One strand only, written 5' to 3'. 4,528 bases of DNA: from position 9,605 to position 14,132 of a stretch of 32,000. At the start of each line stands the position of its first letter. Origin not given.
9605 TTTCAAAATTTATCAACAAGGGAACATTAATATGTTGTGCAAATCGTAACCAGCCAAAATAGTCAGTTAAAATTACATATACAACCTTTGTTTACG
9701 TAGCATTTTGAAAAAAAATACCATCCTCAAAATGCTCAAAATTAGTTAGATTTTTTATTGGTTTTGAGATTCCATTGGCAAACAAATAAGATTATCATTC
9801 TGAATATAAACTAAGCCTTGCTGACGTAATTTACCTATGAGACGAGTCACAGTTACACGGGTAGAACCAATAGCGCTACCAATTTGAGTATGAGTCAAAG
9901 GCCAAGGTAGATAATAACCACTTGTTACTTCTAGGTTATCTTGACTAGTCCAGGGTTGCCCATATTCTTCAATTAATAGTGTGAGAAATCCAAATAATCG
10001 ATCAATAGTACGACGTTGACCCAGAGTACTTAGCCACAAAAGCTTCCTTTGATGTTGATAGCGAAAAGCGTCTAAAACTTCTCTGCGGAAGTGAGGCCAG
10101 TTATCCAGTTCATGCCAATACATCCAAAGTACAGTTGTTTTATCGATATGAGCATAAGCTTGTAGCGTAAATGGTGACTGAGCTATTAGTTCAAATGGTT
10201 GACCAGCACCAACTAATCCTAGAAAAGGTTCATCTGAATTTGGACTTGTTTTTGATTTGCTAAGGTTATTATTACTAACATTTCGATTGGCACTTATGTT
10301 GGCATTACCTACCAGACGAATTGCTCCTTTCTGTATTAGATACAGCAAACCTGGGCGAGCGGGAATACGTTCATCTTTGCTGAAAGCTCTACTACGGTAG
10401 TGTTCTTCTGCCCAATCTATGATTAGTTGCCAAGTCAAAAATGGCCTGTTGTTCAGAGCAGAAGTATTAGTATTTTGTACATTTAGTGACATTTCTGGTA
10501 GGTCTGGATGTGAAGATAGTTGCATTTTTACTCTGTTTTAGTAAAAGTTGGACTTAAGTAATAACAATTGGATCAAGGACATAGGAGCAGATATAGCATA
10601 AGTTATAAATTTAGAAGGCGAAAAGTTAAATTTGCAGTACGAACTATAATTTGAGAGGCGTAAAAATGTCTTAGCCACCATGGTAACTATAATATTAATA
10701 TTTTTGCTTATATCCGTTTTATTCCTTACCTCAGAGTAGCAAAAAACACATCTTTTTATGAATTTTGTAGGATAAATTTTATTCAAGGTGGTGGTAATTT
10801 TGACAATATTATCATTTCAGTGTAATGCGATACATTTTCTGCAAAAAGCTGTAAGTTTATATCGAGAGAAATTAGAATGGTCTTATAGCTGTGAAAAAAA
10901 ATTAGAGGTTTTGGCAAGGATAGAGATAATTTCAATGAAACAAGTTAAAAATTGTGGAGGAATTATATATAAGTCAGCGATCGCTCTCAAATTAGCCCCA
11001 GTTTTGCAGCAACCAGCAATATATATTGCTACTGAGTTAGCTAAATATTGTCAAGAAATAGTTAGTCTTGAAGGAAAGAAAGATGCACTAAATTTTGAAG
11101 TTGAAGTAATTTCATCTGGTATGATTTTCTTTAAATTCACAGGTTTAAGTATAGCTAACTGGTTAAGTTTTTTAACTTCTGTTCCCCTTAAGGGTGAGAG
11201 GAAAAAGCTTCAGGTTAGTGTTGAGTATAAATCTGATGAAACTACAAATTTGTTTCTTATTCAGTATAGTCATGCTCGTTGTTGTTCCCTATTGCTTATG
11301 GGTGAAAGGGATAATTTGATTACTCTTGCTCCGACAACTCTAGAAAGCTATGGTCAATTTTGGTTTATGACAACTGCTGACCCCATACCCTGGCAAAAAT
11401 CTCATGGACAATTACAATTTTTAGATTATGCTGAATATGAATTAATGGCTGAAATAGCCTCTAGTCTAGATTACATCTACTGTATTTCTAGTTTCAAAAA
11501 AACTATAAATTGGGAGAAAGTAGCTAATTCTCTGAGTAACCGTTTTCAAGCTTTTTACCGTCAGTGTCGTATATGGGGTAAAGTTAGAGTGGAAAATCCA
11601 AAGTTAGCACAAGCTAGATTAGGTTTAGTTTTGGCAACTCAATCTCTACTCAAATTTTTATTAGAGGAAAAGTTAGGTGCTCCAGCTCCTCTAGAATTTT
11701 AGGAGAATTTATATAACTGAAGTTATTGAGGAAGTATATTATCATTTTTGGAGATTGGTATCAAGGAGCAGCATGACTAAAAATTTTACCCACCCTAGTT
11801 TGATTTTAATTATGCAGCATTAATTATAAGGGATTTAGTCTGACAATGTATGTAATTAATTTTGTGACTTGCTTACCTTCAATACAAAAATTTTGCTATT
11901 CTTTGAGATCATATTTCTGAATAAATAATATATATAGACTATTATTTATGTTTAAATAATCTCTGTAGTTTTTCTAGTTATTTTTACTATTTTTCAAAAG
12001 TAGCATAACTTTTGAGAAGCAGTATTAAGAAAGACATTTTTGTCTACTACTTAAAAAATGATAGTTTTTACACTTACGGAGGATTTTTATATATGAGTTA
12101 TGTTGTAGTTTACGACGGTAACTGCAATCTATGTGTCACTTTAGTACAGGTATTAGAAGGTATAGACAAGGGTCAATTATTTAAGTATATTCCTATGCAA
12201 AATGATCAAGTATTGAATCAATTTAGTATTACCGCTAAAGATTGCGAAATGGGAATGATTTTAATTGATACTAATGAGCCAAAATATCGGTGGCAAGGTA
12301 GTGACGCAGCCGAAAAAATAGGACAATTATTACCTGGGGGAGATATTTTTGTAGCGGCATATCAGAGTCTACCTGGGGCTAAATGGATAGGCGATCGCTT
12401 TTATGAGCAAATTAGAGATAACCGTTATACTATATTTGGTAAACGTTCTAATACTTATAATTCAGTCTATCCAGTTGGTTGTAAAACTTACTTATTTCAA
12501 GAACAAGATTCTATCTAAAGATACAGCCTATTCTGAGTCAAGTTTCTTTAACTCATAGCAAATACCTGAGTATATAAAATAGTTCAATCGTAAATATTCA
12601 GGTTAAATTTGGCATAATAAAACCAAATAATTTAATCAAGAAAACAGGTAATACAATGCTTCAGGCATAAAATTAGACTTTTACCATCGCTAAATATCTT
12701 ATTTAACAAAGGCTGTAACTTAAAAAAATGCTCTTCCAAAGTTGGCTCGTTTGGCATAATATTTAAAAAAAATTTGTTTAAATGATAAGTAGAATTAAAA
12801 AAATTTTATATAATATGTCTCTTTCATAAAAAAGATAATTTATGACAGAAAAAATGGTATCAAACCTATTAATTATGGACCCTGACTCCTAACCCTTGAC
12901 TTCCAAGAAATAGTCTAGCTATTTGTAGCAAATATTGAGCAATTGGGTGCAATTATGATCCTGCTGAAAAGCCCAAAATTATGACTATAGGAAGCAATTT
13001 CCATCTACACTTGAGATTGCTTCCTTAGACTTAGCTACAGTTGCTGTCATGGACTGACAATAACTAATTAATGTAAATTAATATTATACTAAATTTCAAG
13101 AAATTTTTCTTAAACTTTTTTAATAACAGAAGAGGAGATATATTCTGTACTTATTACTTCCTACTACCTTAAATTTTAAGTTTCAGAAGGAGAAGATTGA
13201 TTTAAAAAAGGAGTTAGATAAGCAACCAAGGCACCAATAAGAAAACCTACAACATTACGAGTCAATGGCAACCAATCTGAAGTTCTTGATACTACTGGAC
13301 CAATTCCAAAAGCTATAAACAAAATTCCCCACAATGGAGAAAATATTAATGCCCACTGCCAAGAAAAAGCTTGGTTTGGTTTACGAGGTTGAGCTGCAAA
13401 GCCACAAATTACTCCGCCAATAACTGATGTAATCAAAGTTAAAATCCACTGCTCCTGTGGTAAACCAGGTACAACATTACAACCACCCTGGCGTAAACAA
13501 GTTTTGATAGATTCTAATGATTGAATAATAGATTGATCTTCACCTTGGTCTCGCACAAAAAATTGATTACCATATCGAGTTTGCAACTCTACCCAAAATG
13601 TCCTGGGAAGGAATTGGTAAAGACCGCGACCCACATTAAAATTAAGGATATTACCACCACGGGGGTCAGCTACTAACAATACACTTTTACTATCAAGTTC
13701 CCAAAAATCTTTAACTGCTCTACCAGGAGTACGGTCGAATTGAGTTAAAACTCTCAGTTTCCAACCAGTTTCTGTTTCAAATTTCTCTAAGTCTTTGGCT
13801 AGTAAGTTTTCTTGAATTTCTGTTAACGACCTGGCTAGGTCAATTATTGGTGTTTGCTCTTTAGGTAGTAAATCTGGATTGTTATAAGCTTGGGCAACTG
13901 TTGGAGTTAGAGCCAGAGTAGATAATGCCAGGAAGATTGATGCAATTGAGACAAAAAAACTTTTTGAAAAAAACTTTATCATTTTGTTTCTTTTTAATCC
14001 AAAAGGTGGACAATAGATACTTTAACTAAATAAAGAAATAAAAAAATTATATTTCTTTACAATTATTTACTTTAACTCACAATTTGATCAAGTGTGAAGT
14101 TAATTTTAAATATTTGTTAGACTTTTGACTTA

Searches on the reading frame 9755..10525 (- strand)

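Call 61: search_protein_families(library=pfam, proteins=[window:9755-10525:-], max_evalue=0.001)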
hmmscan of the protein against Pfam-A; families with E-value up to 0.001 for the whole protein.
window:9755-10525:- (256 aa): 2 families
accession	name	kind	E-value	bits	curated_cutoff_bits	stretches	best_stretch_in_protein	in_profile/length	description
PF13545.12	HTH_Crp_2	-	9.5e-10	38.7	27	1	202-243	15-56/70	Crp-like helix-turn-helix domain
PF00325.26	Crp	-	7.4e-09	35.6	21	1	209-238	2-31/32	Bacterial regulatory proteins, crp family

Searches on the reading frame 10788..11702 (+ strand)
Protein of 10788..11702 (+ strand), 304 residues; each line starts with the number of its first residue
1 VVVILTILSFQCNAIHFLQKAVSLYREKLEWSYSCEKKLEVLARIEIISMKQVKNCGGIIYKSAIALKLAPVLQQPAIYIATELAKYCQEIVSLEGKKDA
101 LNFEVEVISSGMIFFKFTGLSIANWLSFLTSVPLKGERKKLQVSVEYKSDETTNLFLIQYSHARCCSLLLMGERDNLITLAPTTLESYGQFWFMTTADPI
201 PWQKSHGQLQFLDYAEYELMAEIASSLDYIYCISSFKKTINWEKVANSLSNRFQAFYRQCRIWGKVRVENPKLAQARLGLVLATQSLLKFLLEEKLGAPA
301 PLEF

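Call 61: search_protein_families(library=pfam, proteins=[window:10788-11702:+], max_evalue=0.001)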
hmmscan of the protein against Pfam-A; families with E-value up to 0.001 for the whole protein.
window:10788-11702:+ (304 aa): 1 family
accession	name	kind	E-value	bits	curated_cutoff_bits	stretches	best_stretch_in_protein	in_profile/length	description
PF05746.21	DALR_1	-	3.1e-08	34.1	22.3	1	158-292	1-106/117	DALR anticodon binding domain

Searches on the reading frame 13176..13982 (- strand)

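Call 61: search_protein_families(library=pfam, proteins=[window:13176-13982:-], max_evalue=0.001)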
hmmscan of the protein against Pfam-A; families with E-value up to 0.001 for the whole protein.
window:13176-13982:- (268 aa): 1 family
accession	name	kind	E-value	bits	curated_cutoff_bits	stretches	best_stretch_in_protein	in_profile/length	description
PF04536.20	TPM_phosphatase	-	0.00014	22.3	22.1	1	47-142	2-106/125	TPM domain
